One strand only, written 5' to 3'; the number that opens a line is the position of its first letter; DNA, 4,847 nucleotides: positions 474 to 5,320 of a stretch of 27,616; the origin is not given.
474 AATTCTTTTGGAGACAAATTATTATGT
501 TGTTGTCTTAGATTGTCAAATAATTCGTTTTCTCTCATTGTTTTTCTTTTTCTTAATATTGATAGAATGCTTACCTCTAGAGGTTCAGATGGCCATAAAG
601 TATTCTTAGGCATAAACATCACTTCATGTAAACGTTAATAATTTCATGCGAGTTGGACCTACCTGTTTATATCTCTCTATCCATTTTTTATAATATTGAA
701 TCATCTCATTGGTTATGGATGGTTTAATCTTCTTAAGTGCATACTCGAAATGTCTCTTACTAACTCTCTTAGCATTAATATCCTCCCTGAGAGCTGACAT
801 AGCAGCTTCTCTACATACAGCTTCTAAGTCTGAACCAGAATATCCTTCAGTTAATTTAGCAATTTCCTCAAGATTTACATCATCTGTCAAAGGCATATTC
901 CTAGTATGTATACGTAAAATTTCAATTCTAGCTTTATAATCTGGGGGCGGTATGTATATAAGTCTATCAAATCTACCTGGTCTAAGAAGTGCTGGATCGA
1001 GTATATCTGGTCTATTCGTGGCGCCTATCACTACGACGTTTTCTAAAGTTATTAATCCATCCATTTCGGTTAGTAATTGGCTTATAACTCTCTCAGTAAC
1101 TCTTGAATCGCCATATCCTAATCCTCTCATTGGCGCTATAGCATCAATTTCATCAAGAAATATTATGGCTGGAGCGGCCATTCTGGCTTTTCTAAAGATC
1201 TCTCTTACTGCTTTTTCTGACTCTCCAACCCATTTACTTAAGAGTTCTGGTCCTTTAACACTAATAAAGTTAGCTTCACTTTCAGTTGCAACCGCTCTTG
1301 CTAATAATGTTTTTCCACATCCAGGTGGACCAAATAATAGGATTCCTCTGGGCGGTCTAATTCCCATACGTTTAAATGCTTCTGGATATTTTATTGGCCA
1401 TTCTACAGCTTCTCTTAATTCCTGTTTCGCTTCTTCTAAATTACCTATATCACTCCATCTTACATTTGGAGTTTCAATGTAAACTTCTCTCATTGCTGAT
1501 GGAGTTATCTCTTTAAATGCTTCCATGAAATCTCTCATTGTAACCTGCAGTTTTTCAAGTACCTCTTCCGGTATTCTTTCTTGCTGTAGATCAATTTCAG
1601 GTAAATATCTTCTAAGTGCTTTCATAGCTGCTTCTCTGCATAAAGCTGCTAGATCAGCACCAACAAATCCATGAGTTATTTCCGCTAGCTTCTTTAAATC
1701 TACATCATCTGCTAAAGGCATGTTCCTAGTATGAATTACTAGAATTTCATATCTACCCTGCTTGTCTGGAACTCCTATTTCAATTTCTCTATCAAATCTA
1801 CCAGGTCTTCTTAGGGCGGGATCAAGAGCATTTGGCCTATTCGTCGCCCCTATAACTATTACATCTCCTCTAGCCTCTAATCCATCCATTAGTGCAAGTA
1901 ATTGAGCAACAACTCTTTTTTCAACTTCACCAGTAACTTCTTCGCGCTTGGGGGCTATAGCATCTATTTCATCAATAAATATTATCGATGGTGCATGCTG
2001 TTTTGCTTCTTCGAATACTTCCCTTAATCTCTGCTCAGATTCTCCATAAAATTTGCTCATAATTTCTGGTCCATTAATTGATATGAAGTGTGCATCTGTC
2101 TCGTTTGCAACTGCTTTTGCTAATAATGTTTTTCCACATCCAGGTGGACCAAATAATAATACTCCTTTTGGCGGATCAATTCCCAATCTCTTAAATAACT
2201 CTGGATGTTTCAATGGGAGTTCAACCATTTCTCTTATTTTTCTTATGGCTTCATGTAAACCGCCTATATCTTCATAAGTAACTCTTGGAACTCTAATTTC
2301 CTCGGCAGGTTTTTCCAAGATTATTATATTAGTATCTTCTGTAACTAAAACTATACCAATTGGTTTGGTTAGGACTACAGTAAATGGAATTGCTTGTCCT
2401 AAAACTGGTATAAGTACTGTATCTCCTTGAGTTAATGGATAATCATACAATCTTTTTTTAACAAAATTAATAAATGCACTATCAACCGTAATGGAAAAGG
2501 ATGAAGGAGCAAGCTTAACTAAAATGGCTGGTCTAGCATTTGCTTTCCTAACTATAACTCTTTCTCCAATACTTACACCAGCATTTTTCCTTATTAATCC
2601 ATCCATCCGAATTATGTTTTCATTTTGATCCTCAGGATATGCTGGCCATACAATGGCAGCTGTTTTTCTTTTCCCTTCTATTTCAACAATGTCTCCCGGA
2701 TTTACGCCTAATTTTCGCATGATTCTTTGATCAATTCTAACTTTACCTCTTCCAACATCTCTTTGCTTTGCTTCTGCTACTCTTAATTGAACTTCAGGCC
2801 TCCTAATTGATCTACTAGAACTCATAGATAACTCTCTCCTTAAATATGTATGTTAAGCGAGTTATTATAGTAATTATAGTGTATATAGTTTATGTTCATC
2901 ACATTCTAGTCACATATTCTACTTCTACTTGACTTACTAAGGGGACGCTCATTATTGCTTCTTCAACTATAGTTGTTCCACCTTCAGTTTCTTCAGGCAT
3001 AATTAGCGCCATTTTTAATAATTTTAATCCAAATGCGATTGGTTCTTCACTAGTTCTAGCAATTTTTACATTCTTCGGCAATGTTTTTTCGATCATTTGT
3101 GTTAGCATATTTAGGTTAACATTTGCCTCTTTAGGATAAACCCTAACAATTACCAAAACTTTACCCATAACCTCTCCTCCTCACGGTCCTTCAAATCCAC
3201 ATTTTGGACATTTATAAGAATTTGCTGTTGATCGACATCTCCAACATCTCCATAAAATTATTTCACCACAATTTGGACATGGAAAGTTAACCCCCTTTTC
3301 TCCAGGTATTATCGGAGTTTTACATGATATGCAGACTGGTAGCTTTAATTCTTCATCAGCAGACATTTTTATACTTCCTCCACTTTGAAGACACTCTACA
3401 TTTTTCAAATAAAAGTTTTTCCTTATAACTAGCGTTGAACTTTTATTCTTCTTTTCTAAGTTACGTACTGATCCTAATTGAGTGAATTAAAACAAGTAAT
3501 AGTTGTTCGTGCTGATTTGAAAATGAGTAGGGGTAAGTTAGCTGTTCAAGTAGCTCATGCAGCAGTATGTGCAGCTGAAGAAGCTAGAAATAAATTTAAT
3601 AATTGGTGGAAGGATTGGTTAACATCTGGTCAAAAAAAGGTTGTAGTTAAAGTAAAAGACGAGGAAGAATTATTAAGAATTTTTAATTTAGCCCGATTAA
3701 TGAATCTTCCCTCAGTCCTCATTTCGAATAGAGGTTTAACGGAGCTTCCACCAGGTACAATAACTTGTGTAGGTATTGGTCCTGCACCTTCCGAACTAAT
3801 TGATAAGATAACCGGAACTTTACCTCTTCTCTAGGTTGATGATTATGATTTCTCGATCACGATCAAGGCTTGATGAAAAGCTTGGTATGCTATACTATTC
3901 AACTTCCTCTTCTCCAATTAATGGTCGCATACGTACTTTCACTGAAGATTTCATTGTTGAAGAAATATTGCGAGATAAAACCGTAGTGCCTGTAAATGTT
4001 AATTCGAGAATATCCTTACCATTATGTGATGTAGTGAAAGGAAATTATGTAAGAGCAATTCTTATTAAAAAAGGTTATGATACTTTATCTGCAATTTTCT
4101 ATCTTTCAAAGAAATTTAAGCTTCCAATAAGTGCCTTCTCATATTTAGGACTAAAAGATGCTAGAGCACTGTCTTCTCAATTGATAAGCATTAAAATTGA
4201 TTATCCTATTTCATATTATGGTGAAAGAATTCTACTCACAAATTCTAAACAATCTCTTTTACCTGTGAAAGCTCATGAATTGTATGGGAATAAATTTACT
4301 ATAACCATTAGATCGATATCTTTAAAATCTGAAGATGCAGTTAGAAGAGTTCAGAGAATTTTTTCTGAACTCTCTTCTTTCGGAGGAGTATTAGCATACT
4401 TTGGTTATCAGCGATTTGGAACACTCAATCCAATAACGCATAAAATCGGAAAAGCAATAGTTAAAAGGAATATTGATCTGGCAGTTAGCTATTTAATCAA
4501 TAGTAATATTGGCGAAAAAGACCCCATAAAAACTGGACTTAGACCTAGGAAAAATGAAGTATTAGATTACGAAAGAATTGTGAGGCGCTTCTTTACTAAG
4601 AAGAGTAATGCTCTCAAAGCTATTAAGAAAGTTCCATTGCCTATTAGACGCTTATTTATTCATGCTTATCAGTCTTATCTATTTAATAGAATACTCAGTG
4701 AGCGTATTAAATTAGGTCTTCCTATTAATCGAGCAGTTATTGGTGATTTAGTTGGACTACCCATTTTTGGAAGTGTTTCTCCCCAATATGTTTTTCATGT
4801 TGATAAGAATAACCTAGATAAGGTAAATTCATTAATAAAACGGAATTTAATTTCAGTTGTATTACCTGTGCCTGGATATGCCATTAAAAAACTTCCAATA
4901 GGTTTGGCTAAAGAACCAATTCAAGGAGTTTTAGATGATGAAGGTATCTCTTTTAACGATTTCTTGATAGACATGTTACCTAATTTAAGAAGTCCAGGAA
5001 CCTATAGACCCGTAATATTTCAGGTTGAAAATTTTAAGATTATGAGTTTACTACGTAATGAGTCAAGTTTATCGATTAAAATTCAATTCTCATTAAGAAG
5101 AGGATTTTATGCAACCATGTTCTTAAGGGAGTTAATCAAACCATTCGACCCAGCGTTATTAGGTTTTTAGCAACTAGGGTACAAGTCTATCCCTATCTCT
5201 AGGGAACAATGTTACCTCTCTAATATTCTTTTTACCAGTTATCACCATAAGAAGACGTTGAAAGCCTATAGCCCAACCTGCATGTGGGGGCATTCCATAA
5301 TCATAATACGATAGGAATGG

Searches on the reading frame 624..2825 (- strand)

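Call 47: search_protein_families(library=pfam, proteins=[window:624-2825:-], max_evalue=0.001)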
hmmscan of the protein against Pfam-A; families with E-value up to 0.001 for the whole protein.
window:624-2825:- (733 aa): 41 families (the best 25 are shown)
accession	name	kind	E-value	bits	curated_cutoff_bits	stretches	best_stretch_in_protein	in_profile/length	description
PF00004.35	AAA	-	2.2e-99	329.4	21.2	2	222-351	1-130/131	ATPase family associated with various cellular activities (AAA)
PF17862.7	AAA_lid_3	-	1.9e-39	133.2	27.2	2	649-694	1-44/45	AAA+ lid domain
PF02359.24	CDC48_N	-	7.7e-36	122.6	35.1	1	13-96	1-84/85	Cell division protein 48 (CDC48), N-terminal domain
PF02933.23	CDC48_2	-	5.7e-19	68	22.4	1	114-176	2-64/64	Cell division protein 48 (CDC48), domain 2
PF05496.18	RuvB_N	-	3.2e-16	59.9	27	2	221-299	35-105/159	Holliday junction DNA helicase RuvB P-loop domain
PF13191.12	AAA_16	-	4.9e-14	53.6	32.6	2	210-325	15-138/167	AAA ATPase domain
PF07724.20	AAA_2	-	2.3e-13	51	27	1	222-316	6-102/166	AAA domain (Cdc48 subfamily)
PF13173.12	AAA_14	-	1.7e-12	47.9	27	2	222-303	5-75/129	AAA domain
PF07728.20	AAA_5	-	2.6e-12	47.4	22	2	221-339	1-136/139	AAA domain (dynein-related subfamily)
PF13401.12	AAA_22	-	1.1e-11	45.6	27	1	222-291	8-65/130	AAA domain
PF06068.19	TIP49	-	4.2e-10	39.8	23.8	0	493-547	51-106/347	TIP49 P-loop domain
PF23902.1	AAA_lid_PRS2_C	-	4.3e-10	40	34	1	632-700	3-70/73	PRS2 AAA+ lid C-terminal domain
PF13671.12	AAA_33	-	1.5e-09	38.7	27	0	222-329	2-79/143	AAA domain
PF09336.16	Vps4_C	-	2.1e-08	34.4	21.3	0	681-718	22-59/61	Vps4 C terminal oligomerisation domain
PF00005.33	ABC_tran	-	7.8e-08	33.5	25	0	217-282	9-75/137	ABC transporter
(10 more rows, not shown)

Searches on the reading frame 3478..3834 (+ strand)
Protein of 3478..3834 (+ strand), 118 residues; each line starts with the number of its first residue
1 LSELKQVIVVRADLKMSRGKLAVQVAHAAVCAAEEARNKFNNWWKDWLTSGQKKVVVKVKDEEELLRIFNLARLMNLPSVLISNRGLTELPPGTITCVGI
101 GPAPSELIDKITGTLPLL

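Call 48: search_protein_families(library=pfam, proteins=[window:3478-3834:+], max_evalue=0.001)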
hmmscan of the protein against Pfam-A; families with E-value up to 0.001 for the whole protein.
window:3478-3834:+ (118 aa): 1 family
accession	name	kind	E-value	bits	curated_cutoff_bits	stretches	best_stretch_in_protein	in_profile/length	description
PF01981.21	PTH2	-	3.8e-40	137.1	23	1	4-118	1-115/115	Peptidyl-tRNA hydrolase PTH2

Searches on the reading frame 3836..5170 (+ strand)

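Call 47: search_protein_families(library=pfam, proteins=[window:3836-5170:+], max_evalue=0.001)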
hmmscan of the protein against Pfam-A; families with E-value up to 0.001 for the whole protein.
window:3836-5170:+ (444 aa): 1 family
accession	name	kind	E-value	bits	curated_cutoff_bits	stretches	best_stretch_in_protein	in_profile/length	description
PF01142.23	TruD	-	3.7e-88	296.6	27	1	16-433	2-412/412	tRNA pseudouridine synthase D (TruD)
